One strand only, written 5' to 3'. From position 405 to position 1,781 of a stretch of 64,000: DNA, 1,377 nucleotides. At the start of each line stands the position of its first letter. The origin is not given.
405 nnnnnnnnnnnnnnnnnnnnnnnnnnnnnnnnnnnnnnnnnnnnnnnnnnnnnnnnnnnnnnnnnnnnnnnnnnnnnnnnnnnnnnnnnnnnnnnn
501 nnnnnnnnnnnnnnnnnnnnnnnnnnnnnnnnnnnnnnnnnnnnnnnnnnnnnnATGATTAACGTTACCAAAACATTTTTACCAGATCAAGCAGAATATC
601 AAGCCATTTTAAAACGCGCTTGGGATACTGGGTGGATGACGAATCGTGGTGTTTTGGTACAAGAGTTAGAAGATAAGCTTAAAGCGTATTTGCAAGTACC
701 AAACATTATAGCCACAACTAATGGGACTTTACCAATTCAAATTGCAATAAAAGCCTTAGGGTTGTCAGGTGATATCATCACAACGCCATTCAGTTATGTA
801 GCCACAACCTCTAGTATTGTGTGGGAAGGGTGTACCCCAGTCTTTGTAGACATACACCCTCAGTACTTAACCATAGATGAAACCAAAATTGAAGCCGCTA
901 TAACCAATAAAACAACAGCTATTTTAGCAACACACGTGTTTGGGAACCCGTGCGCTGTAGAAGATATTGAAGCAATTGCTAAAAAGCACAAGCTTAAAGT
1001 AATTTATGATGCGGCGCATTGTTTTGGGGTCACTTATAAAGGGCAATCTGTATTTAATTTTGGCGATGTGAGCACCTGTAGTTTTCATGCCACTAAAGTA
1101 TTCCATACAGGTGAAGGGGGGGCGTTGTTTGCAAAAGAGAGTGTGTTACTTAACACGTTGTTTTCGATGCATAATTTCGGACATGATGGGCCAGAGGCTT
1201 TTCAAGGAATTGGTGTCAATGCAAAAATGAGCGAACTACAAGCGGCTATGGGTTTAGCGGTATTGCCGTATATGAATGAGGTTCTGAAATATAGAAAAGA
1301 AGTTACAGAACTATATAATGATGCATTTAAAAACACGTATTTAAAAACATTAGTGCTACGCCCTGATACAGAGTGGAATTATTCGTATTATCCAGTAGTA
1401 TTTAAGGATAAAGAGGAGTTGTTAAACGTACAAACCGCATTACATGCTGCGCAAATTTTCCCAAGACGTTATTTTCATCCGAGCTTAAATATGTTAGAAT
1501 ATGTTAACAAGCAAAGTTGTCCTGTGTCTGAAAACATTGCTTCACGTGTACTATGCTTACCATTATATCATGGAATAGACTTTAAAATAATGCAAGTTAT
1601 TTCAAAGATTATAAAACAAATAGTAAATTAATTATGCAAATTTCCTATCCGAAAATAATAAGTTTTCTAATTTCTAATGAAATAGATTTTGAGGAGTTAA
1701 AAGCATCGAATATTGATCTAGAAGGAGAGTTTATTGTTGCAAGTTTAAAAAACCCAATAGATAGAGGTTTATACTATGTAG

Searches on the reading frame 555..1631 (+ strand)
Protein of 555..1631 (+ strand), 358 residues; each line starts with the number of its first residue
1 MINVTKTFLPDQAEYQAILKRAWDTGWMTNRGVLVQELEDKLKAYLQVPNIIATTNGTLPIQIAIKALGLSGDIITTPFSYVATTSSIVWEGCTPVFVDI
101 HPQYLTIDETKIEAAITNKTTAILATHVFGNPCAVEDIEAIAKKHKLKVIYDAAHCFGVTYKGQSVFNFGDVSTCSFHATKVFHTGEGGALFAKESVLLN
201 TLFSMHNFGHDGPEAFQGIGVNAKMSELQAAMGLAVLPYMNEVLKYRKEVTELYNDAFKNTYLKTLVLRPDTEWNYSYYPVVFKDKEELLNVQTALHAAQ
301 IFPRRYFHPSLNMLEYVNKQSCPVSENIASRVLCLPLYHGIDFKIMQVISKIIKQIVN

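Call 87: search_protein_families(library=pfam, proteins=[window:555-1631:+])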
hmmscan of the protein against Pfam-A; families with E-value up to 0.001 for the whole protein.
window:555-1631:+ (358 aa): 3 families
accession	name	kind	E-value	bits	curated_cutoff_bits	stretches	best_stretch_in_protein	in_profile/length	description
PF01041.23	DegT_DnrJ_EryC1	-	4.8e-87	292.9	19.8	1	13-348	5-355/360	DegT/DnrJ/EryC1/StrS aminotransferase family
PF00155.27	Aminotran_1_2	-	0.00056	19.6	19.7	1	36-159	45-192/361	Aminotransferase class I and II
PF01053.26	Cys_Met_Meta_PP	-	0.00062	18.9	27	1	35-162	54-183/381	Cys/Met metabolism PLP-dependent enzyme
